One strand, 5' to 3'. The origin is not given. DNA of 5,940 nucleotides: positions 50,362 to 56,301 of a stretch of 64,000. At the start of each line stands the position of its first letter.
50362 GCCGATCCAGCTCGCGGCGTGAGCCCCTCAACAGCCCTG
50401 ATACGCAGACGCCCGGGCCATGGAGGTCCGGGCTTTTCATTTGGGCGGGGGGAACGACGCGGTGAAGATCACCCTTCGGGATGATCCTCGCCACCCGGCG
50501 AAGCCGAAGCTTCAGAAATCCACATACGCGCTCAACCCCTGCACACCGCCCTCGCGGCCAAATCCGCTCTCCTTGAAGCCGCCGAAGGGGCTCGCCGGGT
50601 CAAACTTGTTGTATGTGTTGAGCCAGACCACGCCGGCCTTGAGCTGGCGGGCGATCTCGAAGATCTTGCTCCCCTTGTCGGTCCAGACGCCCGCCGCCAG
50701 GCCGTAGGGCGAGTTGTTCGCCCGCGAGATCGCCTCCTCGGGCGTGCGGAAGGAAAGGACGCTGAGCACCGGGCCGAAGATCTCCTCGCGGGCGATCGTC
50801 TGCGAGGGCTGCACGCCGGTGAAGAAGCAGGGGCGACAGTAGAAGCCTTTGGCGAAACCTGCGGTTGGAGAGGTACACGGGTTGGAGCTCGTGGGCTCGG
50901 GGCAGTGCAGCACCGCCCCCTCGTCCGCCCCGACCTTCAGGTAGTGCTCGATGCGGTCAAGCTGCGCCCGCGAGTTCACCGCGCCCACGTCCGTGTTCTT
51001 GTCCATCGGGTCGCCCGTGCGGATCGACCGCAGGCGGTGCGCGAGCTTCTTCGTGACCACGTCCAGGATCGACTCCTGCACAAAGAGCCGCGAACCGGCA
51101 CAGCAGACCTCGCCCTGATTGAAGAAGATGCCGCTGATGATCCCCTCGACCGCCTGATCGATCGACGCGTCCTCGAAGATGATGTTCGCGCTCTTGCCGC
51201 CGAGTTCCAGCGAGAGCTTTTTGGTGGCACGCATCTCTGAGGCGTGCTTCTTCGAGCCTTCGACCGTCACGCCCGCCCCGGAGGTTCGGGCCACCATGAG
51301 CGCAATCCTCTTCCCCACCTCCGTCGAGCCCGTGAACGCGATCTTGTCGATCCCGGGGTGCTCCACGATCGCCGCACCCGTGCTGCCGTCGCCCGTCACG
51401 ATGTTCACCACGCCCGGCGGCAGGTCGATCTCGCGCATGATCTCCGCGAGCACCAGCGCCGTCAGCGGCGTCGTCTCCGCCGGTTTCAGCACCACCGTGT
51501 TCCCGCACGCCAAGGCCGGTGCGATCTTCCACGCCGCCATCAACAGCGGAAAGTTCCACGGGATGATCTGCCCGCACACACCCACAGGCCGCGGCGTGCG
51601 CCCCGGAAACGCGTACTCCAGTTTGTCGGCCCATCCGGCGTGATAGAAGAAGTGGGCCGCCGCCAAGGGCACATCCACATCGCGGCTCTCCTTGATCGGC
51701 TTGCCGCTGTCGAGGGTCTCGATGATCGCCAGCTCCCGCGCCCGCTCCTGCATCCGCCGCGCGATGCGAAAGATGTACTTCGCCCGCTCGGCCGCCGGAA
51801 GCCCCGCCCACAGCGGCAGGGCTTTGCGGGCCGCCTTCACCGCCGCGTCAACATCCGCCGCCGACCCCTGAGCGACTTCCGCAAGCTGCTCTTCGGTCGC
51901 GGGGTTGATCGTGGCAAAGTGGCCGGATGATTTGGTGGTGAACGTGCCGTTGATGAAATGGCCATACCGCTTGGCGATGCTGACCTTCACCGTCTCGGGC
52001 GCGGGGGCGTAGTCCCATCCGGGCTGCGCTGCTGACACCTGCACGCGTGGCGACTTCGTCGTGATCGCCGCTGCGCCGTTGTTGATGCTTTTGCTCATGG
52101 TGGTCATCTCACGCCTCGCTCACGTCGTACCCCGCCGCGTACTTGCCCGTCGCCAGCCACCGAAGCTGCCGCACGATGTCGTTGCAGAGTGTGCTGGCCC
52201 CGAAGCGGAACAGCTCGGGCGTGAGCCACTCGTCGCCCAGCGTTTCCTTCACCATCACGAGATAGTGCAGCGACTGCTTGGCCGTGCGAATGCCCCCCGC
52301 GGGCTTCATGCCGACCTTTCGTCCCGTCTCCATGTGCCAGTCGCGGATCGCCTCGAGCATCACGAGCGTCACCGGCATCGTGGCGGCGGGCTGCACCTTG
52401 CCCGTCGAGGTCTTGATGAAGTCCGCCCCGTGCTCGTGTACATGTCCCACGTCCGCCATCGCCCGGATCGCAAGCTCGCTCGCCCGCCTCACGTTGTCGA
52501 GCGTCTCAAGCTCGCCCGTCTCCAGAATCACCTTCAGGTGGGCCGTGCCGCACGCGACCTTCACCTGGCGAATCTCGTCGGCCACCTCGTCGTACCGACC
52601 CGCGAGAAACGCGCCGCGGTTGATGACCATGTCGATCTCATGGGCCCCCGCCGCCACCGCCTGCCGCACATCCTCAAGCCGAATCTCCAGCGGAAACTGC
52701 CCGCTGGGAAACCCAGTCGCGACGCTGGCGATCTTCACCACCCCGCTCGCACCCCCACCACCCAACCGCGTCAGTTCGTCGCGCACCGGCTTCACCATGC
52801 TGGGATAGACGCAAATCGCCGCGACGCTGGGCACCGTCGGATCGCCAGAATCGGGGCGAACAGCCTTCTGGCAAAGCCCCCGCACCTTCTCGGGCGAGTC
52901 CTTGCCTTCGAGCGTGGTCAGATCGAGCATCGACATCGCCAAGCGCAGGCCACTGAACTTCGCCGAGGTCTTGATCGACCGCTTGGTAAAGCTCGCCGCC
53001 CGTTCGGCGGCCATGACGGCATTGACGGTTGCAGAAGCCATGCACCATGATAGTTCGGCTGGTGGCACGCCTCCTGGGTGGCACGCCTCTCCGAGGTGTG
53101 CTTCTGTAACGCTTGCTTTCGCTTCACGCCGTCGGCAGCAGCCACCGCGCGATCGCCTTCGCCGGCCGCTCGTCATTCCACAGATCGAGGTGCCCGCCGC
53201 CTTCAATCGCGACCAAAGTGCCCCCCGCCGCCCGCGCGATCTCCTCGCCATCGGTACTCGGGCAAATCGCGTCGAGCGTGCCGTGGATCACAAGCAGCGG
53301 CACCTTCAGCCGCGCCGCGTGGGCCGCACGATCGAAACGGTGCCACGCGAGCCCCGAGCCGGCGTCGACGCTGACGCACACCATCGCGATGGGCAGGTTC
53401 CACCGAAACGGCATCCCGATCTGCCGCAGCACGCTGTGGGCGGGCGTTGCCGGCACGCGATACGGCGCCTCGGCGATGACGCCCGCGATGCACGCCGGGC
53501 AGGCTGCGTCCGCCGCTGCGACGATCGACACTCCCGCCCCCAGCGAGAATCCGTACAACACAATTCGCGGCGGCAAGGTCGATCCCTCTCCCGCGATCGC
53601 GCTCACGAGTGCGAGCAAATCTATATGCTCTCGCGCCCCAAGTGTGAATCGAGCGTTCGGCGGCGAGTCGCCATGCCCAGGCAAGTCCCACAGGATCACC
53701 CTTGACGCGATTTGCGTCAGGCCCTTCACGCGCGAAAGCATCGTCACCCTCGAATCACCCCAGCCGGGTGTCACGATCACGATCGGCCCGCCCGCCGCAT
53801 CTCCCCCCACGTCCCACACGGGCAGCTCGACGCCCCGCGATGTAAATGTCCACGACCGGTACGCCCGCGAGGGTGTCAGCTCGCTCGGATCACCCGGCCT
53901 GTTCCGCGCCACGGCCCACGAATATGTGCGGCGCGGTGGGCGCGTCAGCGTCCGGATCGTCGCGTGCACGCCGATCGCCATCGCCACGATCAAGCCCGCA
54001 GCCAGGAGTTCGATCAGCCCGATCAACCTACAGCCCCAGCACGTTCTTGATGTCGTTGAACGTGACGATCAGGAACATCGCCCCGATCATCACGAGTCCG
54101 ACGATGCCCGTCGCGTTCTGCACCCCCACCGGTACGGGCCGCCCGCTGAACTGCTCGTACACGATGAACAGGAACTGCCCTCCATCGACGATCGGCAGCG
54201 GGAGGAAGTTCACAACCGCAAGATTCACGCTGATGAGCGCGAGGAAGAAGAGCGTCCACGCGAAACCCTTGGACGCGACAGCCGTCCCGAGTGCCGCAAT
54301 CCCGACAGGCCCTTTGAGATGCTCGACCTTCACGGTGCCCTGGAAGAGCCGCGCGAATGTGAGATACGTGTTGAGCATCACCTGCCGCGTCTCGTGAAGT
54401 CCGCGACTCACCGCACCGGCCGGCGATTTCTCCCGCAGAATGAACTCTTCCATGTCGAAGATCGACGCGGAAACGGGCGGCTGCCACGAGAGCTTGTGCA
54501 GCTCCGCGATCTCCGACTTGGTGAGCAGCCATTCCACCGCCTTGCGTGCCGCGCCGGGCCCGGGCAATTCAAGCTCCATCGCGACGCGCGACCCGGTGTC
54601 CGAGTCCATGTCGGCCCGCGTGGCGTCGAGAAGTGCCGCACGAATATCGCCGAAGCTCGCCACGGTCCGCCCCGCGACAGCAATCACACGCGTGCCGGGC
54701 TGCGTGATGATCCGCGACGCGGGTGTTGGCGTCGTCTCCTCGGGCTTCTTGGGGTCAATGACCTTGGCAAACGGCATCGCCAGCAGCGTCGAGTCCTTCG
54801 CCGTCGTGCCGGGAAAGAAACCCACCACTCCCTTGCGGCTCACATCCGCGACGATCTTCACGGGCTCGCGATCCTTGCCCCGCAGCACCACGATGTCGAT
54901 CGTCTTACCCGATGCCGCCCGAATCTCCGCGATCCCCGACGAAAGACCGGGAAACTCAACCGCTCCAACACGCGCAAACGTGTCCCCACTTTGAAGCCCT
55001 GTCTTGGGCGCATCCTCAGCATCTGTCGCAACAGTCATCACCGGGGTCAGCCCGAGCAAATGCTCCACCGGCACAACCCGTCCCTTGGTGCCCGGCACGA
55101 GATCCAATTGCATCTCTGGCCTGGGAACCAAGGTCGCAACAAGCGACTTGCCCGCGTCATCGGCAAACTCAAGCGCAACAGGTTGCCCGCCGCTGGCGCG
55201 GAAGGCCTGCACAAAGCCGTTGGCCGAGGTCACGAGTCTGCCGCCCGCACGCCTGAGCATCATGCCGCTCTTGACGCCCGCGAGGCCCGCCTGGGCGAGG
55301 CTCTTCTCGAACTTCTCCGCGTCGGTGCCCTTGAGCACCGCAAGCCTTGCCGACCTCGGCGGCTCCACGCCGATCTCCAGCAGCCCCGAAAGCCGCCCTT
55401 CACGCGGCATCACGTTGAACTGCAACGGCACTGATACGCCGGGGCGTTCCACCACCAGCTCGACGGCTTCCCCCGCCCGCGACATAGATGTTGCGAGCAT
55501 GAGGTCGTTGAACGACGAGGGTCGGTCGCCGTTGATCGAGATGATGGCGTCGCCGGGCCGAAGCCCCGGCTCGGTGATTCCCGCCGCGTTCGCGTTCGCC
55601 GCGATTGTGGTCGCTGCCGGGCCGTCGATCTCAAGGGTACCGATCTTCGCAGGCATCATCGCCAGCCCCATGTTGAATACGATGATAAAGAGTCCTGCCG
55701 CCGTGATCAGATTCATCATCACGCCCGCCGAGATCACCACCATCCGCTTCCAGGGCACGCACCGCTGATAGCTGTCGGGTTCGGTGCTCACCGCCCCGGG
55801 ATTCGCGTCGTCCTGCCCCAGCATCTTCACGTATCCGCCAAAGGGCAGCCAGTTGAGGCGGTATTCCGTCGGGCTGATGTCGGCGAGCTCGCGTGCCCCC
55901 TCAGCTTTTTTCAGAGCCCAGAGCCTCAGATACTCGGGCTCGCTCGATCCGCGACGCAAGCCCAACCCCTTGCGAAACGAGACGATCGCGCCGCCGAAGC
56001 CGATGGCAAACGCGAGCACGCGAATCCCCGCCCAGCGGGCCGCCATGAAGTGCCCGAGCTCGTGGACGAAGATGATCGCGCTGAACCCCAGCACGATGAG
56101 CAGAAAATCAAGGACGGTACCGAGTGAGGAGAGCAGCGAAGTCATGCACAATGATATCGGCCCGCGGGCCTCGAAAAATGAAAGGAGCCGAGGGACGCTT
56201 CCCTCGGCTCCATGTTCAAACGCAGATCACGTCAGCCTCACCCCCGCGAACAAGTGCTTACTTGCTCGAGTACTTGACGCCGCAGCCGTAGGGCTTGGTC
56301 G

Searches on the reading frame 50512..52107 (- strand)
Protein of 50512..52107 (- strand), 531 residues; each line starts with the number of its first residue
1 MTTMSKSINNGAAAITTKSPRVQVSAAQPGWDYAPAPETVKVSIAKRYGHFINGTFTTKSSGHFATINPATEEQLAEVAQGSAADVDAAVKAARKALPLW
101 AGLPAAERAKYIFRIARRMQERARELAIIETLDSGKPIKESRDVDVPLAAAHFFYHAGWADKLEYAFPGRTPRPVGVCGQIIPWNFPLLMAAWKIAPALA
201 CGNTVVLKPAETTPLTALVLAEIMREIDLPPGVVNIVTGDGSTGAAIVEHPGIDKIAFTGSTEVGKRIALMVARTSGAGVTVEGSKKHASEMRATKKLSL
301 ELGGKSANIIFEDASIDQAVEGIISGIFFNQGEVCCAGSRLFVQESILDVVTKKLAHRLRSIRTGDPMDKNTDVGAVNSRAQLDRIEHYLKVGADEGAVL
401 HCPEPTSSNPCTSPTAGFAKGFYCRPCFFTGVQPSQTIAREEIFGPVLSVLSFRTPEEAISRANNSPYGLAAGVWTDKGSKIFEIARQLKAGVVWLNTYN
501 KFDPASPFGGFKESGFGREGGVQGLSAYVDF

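Call 8: search_protein_families(library=pfam, proteins=[window:50512-52107:-], max_evalue=0.01)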
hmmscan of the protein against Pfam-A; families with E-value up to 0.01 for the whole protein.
window:50512-52107:- (531 aa): 3 families
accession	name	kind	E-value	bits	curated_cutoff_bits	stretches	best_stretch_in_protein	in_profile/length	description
PF00171.27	Aldedh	-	4.5e-160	533.6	23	1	57-529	2-456/461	Aldehyde dehydrogenase family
PF07368.16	DUF1487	-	0.0046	16.9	23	0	309-363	9-61/215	Protein of unknown function (DUF1487)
PF05893.19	LuxC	-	0.0083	15.5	21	0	173-381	87-281/401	Acyl-CoA reductase (LuxC)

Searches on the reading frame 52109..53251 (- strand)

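Call 8: search_protein_families(library=pfam, proteins=[window:52109-53251:-], max_evalue=0.01)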
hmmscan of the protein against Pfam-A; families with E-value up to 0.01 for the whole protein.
window:52109-53251:- (380 aa): 1 family
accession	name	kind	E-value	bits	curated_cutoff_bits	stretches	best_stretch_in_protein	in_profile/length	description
PF01791.15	DeoC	-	5.7e-22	78.9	23.8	1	106-328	3-205/229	DeoC/LacD family aldolase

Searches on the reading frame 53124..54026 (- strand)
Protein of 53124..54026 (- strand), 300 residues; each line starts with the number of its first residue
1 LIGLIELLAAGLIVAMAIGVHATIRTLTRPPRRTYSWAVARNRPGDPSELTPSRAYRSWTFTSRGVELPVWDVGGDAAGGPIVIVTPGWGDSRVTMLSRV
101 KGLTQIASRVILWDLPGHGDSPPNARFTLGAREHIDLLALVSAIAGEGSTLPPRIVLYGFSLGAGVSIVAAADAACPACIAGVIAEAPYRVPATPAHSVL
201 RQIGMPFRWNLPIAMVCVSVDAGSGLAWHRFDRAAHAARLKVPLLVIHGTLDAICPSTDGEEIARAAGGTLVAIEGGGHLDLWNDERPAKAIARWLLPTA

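Call 62: search_protein_families(library=pfam, proteins=[window:53124-54026:-], max_evalue=0.001)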
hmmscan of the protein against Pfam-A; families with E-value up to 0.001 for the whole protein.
window:53124-54026:- (300 aa): 5 families
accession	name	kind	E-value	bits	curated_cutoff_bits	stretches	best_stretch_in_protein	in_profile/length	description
PF12146.15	Hydrolase_4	-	1.9e-14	54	27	2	82-196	6-119/239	Serine aminopeptidase, S33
PF12697.13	Abhydrolase_6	-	2.4e-12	48.4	26.3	1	84-294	2-216/217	Alpha/beta hydrolase family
PF00561.26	Abhydrolase_1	-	8.6e-11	42.4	25.8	1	81-193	1-103/245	alpha/beta hydrolase fold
PF06821.19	Ser_hydrolase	-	1.2e-05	25.7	22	0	142-281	44-155/172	Serine hydrolase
PF08386.16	Abhydrolase_4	-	0.00082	19.9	21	0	239-283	32-77/103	TAP-like protein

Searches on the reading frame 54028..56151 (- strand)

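Call 62: search_protein_families(library=pfam, proteins=[window:54028-56151:-], max_evalue=0.001)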
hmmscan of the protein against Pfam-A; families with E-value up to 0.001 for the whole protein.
window:54028-56151:- (707 aa): 5 families
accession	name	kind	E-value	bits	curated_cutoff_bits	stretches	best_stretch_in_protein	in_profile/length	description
PF02163.28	Peptidase_M50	-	5.7e-45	153.8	27.2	2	94-689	46-218/221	Peptidase family M50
PF14685.13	PDZ_Tricorn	-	3.2e-07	30.7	25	0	188-236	29-78/88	Tricorn protease PDZ domain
PF13180.12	PDZ_2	-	8.3e-06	26.4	27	0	194-240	27-73/80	PDZ domain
PF17820.7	PDZ_6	-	3.2e-05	24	27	0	196-236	15-54/54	PDZ domain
PF00595.29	PDZ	-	0.00015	22.5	23.2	0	193-235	40-81/81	PDZ domain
